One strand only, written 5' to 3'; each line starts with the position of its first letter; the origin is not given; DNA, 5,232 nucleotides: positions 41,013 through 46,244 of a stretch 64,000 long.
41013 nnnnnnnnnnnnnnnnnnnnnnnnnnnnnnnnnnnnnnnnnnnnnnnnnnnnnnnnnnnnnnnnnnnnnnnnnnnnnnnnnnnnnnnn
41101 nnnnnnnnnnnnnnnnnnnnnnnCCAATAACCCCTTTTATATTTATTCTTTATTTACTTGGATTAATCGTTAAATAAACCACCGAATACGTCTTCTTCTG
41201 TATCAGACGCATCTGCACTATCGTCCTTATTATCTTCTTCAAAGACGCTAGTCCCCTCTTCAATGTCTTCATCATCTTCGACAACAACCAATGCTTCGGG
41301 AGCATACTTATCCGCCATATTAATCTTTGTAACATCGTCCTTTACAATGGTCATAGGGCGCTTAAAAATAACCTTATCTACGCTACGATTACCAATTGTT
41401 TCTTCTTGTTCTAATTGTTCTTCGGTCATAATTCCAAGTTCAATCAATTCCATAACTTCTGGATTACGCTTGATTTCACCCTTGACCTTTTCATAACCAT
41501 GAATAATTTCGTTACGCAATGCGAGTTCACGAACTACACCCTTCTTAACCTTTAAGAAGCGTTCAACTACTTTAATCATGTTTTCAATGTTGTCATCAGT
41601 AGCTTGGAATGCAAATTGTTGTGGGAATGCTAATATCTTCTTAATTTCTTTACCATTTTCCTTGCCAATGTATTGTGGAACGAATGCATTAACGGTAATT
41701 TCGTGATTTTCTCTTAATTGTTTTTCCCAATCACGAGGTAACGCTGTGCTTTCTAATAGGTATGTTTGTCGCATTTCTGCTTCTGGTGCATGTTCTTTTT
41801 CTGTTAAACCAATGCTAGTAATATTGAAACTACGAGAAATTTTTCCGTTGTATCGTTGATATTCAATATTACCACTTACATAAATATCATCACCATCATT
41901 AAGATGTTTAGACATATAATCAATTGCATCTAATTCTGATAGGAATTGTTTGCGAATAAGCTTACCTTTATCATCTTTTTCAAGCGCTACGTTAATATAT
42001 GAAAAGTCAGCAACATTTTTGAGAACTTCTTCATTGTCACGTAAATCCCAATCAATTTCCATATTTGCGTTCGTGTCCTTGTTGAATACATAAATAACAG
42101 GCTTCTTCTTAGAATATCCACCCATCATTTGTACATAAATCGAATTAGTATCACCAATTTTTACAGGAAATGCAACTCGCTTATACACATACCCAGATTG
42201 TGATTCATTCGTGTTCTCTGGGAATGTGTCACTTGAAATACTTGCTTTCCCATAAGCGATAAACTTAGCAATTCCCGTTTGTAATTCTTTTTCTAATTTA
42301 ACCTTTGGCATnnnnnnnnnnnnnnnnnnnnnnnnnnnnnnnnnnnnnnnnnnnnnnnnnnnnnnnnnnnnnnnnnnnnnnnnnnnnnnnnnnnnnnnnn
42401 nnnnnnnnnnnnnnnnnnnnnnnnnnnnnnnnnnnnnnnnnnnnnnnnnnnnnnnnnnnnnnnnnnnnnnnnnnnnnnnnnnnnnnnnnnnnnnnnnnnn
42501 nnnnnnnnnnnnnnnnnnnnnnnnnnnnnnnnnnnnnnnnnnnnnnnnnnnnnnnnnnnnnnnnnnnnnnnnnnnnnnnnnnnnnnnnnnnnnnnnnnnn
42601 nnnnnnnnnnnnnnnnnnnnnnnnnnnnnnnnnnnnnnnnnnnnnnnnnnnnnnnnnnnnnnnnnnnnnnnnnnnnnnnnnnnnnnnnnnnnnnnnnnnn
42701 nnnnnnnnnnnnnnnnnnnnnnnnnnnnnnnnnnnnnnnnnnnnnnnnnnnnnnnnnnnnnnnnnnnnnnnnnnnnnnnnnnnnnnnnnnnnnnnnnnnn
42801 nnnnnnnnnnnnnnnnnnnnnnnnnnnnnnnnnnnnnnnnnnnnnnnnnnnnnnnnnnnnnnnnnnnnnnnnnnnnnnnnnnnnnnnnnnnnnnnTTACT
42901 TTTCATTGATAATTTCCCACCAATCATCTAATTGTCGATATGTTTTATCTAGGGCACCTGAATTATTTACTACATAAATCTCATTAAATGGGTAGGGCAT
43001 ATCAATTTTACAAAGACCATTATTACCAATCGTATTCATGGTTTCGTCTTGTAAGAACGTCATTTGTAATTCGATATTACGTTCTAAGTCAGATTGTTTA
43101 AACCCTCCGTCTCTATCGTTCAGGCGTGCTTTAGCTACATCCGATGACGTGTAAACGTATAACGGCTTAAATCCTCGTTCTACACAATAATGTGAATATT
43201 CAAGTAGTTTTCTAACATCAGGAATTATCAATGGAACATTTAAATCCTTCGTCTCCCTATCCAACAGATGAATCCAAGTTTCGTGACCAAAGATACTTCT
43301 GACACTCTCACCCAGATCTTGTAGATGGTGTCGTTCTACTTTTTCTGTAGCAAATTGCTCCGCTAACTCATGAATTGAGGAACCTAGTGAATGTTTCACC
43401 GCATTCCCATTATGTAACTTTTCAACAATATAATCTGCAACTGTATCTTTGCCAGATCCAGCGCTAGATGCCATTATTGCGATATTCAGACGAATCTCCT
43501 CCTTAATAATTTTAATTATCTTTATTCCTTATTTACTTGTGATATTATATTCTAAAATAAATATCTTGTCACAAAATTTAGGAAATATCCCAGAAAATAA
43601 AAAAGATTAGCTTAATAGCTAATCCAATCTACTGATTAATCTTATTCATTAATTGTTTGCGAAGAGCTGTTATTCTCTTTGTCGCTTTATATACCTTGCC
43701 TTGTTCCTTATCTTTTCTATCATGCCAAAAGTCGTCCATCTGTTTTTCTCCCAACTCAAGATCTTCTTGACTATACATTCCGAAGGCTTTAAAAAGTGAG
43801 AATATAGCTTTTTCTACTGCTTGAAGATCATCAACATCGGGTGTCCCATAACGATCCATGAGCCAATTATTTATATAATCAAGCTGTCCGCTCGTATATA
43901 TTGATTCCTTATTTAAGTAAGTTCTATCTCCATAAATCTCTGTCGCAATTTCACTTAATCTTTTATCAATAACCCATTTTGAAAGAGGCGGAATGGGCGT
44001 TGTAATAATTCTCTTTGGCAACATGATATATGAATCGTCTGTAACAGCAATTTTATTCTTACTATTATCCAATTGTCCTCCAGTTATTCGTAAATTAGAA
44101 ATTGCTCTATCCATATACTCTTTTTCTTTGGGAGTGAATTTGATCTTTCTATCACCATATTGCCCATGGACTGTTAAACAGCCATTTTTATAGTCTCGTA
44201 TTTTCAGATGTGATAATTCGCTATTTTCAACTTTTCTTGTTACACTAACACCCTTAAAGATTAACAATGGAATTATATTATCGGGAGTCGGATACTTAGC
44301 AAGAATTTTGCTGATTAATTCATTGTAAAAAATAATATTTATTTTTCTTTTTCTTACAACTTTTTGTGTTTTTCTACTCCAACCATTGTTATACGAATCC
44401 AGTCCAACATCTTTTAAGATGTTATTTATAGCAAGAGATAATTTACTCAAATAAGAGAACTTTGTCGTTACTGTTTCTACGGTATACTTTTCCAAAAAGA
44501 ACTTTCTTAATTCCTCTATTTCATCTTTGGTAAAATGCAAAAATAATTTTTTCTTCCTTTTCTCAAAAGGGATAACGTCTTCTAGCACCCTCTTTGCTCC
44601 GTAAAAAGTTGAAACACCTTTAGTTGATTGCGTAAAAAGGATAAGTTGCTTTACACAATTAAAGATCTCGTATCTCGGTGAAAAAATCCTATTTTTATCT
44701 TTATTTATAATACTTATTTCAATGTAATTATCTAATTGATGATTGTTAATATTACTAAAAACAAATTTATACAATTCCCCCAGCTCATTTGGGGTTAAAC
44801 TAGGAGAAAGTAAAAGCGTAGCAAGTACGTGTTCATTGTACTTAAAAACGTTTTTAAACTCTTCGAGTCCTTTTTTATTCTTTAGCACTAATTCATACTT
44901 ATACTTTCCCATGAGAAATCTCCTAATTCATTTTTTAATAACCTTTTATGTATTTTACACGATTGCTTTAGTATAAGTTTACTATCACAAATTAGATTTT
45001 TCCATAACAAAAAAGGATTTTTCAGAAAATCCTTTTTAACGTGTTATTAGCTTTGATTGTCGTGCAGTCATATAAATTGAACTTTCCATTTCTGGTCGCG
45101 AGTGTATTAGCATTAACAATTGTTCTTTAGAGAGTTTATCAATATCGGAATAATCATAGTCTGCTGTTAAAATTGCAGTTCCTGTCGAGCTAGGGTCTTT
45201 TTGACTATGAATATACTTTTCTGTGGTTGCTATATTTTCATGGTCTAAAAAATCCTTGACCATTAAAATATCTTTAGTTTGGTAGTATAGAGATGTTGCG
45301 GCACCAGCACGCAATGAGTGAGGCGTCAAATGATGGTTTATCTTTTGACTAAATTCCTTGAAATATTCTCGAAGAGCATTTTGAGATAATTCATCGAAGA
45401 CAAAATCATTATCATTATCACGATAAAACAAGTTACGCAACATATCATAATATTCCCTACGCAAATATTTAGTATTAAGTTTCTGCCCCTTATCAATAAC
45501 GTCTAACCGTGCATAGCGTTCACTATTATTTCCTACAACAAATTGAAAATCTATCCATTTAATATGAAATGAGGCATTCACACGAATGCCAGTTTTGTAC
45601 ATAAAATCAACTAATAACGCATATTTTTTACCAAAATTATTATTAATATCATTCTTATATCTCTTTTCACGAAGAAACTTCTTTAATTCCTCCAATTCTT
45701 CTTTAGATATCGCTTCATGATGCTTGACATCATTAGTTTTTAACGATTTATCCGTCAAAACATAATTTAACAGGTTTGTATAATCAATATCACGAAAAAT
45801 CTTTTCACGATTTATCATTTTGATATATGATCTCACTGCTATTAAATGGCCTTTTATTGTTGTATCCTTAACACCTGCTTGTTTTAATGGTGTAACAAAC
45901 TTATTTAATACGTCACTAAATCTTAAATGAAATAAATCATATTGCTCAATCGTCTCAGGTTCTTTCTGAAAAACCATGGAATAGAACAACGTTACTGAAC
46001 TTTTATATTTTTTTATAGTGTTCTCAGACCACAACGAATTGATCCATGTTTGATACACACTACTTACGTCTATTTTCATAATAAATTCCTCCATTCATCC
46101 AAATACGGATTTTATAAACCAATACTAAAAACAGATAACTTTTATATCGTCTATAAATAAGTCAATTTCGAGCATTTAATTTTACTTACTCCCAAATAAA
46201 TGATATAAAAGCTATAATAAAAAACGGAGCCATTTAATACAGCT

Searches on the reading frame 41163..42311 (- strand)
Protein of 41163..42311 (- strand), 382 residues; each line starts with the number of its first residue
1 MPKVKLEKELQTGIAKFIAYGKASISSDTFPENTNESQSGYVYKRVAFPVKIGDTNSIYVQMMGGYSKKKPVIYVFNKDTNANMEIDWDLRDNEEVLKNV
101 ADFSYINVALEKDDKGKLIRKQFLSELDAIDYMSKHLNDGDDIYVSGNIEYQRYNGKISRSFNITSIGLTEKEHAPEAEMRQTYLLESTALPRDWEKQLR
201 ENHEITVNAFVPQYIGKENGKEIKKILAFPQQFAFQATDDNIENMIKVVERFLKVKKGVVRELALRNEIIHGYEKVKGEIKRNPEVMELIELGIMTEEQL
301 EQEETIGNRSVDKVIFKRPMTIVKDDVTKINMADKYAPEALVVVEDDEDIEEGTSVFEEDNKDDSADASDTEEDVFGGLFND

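Call 77: search_protein_families(library=pfam, proteins=[window:41163-42311:-], max_evalue=0.001)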
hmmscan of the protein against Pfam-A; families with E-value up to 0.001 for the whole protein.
window:41163-42311:- (382 aa): 0 families

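Call 78: search_protein_families(library=phrogs, proteins=[window:41163-42311:-], max_evalue=0.001)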
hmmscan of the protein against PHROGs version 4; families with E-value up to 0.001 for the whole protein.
window:41163-42311:- (382 aa): 1 family
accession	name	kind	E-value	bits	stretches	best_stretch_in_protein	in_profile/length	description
phrog_2367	-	unknown function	3.3e-28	100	1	6-366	5-312/326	-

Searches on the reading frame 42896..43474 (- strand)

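Call 77: search_protein_families(library=pfam, proteins=[window:42896-43474:-], max_evalue=0.001)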
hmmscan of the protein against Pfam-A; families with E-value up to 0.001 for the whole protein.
window:42896-43474:- (192 aa): 1 family
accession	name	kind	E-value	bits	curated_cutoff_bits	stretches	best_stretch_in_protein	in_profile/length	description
PF21448.3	DNMK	-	0.00012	22.2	27.1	0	7-41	11-43/232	Deoxynucleotide monophosphate kinase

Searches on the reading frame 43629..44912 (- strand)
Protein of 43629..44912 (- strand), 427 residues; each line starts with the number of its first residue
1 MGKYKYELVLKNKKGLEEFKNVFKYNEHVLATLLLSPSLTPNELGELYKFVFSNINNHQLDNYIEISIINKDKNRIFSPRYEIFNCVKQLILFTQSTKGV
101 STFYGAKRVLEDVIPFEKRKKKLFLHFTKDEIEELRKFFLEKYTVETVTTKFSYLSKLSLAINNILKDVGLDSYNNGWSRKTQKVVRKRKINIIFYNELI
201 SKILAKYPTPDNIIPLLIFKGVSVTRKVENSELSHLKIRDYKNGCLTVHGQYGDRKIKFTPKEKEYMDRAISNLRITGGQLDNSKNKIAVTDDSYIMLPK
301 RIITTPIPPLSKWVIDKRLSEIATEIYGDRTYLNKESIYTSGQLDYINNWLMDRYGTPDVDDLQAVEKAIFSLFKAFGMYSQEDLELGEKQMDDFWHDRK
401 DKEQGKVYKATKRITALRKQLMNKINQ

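Call 12: search_protein_families(library=pfam, proteins=[window:43629-44912:-])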
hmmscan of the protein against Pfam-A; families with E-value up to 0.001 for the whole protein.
window:43629-44912:- (427 aa): 0 families

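Call 78: search_protein_families(library=phrogs, proteins=[window:43629-44912:-], max_evalue=0.001)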
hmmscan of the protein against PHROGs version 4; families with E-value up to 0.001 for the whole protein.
window:43629-44912:- (427 aa): 1 family
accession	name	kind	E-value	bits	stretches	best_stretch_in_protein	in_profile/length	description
phrog_5830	-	integration and excision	4.4e-15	56.7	1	100-368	18-286/318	integrase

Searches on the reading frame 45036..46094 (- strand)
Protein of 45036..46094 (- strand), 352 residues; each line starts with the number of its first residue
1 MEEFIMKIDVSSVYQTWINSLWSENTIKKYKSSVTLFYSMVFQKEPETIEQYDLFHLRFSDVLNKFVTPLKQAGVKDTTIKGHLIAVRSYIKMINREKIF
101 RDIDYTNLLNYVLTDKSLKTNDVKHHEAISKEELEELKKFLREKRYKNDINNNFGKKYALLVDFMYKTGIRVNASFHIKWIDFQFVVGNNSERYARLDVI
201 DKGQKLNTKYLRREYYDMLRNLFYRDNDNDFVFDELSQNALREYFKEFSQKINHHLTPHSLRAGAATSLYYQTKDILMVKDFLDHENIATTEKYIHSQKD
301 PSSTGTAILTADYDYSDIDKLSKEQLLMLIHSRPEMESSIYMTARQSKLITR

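Call 77: search_protein_families(library=pfam, proteins=[window:45036-46094:-], max_evalue=0.001)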
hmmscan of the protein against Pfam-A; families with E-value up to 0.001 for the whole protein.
window:45036-46094:- (352 aa): 2 families
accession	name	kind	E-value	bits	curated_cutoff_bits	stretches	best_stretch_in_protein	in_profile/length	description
PF00589.27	Phage_integrase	-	9.5e-19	68.3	27.1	1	131-299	5-170/172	Phage integrase family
PF02899.23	Phage_int_SAM_1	-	3.7e-06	27.6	22.3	1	22-98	14-83/83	Phage integrase, N-terminal SAM-like domain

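Call 78: search_protein_families(library=phrogs, proteins=[window:45036-46094:-], max_evalue=0.001)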
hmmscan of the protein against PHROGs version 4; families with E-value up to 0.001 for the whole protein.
window:45036-46094:- (352 aa): 3 families
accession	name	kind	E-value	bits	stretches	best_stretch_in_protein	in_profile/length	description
phrog_1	-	integration and excision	1.4e-22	81.7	1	8-297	164-435/611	integrase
phrog_216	-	integration and excision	4.9e-21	76.1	1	119-300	46-227/301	integrase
phrog_7269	-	integration and excision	3.6e-05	24.6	1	231-300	3-72/89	integrase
